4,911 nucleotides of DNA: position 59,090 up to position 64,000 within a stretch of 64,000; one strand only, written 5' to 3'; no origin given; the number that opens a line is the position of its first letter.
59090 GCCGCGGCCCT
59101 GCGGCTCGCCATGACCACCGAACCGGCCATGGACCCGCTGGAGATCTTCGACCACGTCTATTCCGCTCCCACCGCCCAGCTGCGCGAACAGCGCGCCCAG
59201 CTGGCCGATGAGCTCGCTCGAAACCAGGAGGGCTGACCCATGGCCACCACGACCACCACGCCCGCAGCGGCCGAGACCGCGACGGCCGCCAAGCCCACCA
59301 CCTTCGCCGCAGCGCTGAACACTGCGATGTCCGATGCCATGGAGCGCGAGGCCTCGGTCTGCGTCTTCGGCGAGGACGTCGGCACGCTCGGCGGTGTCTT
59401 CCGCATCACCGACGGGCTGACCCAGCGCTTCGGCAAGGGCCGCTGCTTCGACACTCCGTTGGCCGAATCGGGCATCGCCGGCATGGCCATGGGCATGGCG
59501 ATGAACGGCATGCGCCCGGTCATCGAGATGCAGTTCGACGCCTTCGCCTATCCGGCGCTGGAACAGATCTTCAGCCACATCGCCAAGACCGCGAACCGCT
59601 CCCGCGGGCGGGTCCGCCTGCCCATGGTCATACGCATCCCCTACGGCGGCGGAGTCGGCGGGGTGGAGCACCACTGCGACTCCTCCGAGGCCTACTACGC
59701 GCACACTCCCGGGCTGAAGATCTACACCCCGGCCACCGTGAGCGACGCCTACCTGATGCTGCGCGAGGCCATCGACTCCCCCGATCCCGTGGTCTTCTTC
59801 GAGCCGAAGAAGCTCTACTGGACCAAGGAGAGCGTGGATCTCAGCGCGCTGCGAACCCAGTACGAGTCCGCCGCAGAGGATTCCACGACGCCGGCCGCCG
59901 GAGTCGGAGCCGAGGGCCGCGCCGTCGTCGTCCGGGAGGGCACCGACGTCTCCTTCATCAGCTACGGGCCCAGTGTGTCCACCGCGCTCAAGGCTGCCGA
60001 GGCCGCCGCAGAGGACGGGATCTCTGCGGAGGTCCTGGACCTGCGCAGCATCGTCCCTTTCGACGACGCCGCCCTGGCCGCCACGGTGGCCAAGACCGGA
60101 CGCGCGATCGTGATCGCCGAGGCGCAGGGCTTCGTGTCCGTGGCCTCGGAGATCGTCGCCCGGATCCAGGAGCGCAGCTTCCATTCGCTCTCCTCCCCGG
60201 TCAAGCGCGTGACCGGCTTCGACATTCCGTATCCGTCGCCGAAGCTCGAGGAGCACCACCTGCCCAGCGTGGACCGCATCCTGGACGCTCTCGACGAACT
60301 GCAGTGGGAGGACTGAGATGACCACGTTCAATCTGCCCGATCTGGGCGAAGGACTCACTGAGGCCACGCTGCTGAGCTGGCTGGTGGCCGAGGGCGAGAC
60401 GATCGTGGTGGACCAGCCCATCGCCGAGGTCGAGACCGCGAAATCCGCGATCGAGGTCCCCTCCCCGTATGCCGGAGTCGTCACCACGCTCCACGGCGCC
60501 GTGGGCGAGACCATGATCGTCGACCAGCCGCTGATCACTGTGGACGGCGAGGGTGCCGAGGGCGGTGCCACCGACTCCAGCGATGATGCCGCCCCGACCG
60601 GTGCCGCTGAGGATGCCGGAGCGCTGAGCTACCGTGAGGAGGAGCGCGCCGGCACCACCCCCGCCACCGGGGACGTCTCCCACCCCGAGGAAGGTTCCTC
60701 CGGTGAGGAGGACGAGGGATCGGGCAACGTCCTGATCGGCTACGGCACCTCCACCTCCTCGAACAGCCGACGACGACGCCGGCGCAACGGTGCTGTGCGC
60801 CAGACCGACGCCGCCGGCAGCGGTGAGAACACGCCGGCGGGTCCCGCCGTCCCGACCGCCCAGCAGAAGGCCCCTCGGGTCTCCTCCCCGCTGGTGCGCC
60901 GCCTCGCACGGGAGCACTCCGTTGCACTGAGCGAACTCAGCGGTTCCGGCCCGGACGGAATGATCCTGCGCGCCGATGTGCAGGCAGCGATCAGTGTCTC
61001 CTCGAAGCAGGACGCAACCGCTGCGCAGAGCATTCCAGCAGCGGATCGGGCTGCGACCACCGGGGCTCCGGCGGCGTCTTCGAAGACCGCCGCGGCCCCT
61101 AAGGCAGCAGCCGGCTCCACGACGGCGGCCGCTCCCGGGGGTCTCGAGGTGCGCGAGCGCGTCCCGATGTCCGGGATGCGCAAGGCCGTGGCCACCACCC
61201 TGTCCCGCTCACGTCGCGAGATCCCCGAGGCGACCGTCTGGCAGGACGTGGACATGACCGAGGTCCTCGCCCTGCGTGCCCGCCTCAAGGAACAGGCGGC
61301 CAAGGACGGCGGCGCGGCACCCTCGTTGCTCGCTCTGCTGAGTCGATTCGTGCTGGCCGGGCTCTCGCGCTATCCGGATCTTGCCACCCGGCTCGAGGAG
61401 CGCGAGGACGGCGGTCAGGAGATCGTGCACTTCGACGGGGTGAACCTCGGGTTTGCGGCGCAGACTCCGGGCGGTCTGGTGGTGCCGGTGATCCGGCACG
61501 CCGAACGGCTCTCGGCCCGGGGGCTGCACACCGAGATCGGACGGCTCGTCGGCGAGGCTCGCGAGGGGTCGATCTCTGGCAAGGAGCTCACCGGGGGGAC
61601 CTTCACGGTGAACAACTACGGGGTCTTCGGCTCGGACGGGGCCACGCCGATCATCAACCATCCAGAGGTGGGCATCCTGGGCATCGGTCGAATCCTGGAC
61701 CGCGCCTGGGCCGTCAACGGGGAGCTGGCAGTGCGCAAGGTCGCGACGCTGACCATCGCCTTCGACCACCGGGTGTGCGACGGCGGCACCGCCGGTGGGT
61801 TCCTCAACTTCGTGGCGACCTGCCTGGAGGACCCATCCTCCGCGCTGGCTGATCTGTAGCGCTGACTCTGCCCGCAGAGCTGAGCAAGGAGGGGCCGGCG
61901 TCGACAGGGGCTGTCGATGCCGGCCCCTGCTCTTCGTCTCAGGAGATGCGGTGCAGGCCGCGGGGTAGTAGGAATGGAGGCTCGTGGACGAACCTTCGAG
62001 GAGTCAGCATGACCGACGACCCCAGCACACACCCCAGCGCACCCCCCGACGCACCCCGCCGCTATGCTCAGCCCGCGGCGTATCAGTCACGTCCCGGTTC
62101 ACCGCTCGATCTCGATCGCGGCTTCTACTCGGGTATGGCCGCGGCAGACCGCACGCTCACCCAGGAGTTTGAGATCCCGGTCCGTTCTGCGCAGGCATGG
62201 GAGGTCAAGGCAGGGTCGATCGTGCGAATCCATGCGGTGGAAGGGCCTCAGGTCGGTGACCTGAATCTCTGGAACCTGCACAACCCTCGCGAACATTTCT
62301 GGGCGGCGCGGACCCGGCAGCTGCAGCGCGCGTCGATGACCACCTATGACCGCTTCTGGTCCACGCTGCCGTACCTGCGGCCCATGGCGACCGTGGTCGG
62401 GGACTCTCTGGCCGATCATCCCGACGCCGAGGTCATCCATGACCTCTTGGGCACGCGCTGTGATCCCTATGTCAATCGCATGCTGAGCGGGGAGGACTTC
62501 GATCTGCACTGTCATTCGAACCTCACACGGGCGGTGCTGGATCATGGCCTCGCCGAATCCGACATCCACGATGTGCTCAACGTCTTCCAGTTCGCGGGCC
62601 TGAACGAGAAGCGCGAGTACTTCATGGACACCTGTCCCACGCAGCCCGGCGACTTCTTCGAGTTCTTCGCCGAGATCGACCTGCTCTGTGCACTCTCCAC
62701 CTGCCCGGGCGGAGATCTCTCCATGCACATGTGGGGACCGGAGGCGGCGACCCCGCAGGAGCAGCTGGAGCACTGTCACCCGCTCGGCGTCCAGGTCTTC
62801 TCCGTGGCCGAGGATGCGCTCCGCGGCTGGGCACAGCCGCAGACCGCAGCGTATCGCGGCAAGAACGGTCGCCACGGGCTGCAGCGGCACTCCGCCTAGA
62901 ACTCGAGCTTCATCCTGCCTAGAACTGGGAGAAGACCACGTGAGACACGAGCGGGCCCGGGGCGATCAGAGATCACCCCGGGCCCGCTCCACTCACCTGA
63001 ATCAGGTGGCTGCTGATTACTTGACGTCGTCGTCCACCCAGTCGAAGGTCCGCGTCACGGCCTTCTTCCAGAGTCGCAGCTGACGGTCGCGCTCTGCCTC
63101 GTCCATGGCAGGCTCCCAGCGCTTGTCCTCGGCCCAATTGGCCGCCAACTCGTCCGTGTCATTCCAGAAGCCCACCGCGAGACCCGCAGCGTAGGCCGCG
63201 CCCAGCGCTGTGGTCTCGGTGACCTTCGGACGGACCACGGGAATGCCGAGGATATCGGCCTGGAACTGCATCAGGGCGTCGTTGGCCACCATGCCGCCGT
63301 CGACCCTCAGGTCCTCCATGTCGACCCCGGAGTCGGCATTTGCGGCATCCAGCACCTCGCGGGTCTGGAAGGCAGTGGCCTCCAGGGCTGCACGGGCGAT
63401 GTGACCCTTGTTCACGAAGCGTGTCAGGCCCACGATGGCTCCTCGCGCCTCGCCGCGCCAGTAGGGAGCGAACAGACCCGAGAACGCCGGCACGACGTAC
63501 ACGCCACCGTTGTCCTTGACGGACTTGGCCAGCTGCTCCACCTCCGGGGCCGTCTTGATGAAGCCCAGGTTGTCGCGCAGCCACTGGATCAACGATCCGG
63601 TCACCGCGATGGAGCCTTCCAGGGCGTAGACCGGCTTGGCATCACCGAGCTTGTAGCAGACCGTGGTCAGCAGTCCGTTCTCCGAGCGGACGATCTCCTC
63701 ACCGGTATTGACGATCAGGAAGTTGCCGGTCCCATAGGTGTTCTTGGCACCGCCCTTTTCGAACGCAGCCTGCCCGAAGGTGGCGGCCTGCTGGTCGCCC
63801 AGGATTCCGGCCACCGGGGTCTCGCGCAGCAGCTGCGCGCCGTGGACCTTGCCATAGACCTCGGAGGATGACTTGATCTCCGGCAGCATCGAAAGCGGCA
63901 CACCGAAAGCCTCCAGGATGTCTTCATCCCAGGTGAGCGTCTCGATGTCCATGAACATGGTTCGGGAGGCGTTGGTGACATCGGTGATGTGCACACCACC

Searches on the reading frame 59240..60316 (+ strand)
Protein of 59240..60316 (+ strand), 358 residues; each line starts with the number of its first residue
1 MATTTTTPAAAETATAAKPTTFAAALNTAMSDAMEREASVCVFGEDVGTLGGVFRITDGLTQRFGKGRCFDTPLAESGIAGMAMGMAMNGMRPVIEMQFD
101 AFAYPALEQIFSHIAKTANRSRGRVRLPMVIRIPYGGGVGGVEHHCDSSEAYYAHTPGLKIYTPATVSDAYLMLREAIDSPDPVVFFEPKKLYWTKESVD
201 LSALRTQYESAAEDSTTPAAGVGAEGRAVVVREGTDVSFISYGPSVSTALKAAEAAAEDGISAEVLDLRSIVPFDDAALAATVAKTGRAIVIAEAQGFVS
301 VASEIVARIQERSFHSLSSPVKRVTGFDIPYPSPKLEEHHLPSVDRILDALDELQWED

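Call 31: search_protein_families(library=ncbifam, max_evalue=1e-30, proteins=[window:59240-60316:+])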
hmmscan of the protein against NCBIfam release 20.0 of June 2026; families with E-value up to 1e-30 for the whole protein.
window:59240-60316:+ (358 aa): 2 families
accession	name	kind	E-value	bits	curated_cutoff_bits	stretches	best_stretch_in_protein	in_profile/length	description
NF006667.0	PRK09212.1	subfamily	1.7e-78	263.8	321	1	21-354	5-322/327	pyruvate dehydrogenase complex E1 component subunit beta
NF008854.0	PRK11892.1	equivalog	1.4e-76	258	454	1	10-353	132-460/464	pyruvate dehydrogenase complex E1 component subunit beta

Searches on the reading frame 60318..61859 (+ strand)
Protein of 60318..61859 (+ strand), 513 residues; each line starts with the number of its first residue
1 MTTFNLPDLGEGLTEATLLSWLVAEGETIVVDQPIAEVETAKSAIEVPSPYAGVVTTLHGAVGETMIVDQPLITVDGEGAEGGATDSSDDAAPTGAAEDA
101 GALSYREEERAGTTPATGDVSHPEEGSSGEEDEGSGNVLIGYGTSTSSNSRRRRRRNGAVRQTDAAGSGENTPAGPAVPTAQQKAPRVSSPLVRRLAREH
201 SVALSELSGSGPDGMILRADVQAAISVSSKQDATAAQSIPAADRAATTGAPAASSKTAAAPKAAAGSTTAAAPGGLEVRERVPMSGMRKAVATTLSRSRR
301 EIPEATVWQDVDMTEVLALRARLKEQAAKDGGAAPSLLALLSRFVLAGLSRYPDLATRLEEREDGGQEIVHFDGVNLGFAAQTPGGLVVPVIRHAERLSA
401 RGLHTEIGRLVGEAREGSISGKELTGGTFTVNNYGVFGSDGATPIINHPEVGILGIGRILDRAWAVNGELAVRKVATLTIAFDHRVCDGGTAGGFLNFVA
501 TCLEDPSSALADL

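Call 31: search_protein_families(library=ncbifam, max_evalue=1e-30, proteins=[window:60318-61859:+])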
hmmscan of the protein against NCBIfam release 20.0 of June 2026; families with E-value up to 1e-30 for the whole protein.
window:60318-61859:+ (513 aa): 8 families
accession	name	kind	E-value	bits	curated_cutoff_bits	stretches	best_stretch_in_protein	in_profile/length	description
NF008814.0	PRK11854.1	equivalog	9.3e-80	268.8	722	1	167-506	313-632/637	pyruvate dehydrogenase complex dihydrolipoyllysine-residue acetyltransferase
NF004309.0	PRK05704.1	equivalog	5.5e-79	266.4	449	1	3-512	4-407/408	2-oxoglutarate dehydrogenase complex dihydrolipoyllysine-residue succinyltransferase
TIGR01347.1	sucB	equivalog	3.5e-73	247.1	378.65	1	255-511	150-402/404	dihydrolipoyllysine-residue succinyltransferase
TIGR01348.1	PDHac_trf_long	equivalog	3.7e-67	227.2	552.1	1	159-507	252-583/587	dihydrolipoyllysine-residue acetyltransferase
TIGR02927.1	SucB_Actino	equivalog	1.1e-65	222.6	423.45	1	169-505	247-570/579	2-oxoglutarate dehydrogenase, E2 component, dihydrolipoamide succinyltransferase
NF008815.0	PRK11857.1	equivalog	1.5e-57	195.4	378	1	188-507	5-303/308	dihydrolipoamide acetyltransferase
TIGR01349.1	PDHac_trf_mito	equivalog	9.2e-56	189.8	445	1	5-508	3-434/437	pyruvate dehydrogenase complex dihydrolipoamide acetyltransferase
NF011416.0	PRK14843.1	equivalog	1.6e-50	171.9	429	1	183-510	45-346/347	dihydrolipoamide acetyltransferase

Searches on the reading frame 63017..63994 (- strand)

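Call 31: search_protein_families(library=ncbifam, max_evalue=1e-30, proteins=[window:63017-63994:-])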
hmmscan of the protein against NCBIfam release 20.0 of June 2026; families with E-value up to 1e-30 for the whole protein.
window:63017-63994:- (325 aa): 3 families
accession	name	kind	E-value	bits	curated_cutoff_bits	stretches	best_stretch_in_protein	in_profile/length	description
NF000756.0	PRK00047.1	subfamily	3.3e-149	497.4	498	1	1-322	179-500/502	glycerol kinase GlpK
TIGR01311.1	glycerol_kin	equivalog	1.3e-143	479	590.35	1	1-319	175-496/496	glycerol kinase GlpK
TIGR01312.1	XylB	equivalog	1.6e-35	122.6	380.25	1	2-304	166-470/481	xylulokinase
